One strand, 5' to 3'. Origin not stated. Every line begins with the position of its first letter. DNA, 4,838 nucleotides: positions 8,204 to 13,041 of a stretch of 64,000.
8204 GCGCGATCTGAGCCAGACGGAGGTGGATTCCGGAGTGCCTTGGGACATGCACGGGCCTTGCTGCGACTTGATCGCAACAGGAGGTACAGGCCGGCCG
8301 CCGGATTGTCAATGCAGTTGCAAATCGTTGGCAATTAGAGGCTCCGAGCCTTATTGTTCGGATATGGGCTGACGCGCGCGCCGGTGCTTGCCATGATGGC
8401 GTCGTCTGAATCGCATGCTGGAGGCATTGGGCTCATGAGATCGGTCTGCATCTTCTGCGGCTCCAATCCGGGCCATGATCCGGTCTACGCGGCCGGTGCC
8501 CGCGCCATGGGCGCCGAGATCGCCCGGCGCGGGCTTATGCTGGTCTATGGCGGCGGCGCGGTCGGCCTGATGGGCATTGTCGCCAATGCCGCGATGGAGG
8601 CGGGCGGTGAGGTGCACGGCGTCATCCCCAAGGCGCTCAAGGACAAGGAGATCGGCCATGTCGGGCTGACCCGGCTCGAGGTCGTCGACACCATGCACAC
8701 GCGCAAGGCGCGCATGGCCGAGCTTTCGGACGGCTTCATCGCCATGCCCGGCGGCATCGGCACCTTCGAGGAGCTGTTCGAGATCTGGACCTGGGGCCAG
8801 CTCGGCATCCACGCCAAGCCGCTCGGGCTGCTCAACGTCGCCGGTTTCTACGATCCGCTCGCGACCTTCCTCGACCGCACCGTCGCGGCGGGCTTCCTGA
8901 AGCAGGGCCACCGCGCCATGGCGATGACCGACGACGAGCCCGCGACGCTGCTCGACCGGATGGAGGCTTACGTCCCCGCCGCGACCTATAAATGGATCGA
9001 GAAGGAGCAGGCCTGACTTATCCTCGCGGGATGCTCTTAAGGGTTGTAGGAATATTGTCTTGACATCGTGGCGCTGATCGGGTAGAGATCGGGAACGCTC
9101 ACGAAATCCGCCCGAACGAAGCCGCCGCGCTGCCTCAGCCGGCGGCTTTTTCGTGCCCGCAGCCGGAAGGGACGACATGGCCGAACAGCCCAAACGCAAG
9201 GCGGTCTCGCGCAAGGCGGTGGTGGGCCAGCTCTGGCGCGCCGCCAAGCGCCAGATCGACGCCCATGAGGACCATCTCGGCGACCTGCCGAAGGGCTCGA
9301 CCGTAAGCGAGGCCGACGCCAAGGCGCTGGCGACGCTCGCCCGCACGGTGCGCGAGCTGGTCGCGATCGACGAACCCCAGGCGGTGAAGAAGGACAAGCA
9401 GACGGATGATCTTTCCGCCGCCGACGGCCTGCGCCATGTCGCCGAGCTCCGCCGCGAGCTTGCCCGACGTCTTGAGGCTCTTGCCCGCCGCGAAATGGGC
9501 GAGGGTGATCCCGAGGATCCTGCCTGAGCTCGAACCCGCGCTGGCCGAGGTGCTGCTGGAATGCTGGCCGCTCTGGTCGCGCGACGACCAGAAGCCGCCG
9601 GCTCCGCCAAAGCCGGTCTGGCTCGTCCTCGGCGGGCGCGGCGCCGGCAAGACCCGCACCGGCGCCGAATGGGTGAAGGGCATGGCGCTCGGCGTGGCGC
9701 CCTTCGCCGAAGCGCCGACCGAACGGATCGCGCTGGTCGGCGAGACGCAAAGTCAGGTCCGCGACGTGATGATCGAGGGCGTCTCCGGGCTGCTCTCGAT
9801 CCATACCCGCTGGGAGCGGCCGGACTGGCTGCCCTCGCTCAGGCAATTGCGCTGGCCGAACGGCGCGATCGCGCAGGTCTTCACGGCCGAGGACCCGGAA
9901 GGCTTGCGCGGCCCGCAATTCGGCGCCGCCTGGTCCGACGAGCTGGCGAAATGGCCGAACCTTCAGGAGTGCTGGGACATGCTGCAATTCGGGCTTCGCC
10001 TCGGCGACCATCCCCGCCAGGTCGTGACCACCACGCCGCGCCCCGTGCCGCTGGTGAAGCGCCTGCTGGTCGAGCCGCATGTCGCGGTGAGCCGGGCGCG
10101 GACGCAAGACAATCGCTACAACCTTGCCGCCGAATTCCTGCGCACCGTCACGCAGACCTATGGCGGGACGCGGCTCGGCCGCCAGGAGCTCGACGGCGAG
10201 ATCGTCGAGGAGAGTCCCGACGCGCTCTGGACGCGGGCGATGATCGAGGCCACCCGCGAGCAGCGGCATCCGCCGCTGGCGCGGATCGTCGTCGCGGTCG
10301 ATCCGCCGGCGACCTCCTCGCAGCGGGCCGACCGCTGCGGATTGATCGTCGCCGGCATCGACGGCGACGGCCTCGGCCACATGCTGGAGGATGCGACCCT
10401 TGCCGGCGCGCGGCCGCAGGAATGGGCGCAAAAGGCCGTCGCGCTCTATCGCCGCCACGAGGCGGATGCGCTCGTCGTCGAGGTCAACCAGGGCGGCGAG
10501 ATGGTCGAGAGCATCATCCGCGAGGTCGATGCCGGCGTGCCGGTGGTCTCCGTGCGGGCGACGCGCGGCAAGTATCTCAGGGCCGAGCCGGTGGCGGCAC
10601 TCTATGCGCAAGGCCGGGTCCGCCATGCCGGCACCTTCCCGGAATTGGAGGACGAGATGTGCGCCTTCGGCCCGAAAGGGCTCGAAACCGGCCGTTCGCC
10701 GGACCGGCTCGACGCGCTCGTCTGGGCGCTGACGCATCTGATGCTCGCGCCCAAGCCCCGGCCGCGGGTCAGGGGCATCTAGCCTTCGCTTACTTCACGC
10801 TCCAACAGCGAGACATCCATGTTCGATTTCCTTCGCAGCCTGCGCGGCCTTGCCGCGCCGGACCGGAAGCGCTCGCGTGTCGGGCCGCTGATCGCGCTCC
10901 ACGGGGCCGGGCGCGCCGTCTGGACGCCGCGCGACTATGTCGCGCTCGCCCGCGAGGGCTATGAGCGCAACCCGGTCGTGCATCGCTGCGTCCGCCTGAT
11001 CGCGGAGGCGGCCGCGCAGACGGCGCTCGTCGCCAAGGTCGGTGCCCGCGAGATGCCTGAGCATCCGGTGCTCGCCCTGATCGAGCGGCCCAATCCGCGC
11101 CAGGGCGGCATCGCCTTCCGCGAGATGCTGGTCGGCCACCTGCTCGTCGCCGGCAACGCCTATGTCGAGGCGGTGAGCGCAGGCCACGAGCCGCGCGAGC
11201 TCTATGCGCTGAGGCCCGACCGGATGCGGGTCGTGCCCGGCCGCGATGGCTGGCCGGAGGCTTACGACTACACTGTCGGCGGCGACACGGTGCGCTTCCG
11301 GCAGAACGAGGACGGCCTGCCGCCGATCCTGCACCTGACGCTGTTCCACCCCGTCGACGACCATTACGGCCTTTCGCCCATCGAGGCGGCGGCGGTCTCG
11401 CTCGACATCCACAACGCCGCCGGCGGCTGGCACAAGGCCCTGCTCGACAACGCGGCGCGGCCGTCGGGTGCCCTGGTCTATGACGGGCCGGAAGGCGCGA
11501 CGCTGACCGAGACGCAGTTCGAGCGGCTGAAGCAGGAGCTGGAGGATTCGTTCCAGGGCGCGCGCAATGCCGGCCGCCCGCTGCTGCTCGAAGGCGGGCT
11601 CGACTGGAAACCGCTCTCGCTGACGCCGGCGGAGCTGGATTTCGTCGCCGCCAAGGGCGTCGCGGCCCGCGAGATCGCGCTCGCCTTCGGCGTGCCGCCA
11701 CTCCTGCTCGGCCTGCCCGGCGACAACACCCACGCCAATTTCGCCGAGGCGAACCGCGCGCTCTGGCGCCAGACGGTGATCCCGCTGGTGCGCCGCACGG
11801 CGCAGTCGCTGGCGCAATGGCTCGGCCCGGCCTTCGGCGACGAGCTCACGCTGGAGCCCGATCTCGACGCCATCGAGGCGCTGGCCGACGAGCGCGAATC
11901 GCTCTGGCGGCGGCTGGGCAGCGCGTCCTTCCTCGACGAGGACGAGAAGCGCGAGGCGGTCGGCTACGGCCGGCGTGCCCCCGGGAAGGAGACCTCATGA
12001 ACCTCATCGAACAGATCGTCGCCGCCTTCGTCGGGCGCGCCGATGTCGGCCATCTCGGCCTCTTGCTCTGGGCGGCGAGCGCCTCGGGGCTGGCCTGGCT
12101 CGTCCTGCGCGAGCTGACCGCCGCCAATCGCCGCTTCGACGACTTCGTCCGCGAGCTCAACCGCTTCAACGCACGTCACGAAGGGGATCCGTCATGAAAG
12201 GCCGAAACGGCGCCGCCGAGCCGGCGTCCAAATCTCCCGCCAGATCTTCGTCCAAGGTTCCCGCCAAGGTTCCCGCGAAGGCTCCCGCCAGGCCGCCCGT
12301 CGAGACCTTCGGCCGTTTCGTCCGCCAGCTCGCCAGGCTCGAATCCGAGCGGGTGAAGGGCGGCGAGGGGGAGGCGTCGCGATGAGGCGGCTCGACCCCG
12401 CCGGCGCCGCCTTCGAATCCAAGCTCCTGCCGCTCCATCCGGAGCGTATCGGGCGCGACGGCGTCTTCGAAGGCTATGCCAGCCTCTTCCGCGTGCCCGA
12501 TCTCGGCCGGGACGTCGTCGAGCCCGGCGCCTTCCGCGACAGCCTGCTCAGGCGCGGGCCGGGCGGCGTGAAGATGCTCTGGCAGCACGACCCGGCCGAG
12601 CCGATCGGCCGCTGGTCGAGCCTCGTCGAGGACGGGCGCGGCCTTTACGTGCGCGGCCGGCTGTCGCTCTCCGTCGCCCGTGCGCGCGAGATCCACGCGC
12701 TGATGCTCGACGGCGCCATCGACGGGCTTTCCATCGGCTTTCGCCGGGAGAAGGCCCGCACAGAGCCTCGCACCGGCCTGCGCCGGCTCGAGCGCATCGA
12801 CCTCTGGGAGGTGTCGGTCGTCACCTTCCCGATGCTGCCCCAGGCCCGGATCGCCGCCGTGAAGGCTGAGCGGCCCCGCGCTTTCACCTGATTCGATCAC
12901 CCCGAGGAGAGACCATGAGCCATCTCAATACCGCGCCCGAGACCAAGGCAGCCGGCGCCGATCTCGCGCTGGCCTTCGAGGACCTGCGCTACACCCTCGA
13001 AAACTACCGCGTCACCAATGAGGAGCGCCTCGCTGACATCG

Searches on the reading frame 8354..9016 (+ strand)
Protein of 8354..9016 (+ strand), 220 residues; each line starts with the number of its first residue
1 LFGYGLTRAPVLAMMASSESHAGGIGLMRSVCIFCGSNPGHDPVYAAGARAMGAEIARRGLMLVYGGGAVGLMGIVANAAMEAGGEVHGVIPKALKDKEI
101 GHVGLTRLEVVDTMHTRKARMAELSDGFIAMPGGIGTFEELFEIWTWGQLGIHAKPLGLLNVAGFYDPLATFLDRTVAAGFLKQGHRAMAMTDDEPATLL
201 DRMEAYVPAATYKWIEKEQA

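Call 75: search_protein_families(library=pfam, proteins=[window:8354-9016:+], max_evalue=0.001)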
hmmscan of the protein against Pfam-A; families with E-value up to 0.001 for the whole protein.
window:8354-9016:+ (220 aa): 2 families
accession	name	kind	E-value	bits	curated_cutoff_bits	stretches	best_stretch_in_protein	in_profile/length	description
PF03641.19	Lysine_decarbox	-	6.1e-44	149.8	27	1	73-203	1-131/131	Possible lysine decarboxylase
PF18306.6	LDcluster4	-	8.5e-13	48.6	26.3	1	42-142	14-111/151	SLOG cluster4 family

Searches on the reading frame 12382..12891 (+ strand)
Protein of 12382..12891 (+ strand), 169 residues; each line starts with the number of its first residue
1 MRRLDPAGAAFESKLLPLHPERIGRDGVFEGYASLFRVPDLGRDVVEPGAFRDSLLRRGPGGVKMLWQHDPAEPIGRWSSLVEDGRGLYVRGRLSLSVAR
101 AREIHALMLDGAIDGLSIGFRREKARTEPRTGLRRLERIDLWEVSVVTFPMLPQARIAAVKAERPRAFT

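Call 3: search_protein_families(library=pfam, proteins=[window:12382-12891:+], max_evalue=0.01)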
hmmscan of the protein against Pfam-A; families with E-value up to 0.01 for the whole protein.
window:12382-12891:+ (169 aa): 1 family
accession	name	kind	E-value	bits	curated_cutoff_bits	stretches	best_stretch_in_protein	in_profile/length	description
PF04586.22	Peptidase_S78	-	3.2e-32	112.4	21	1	27-161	13-156/165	Caudovirus prohead serine protease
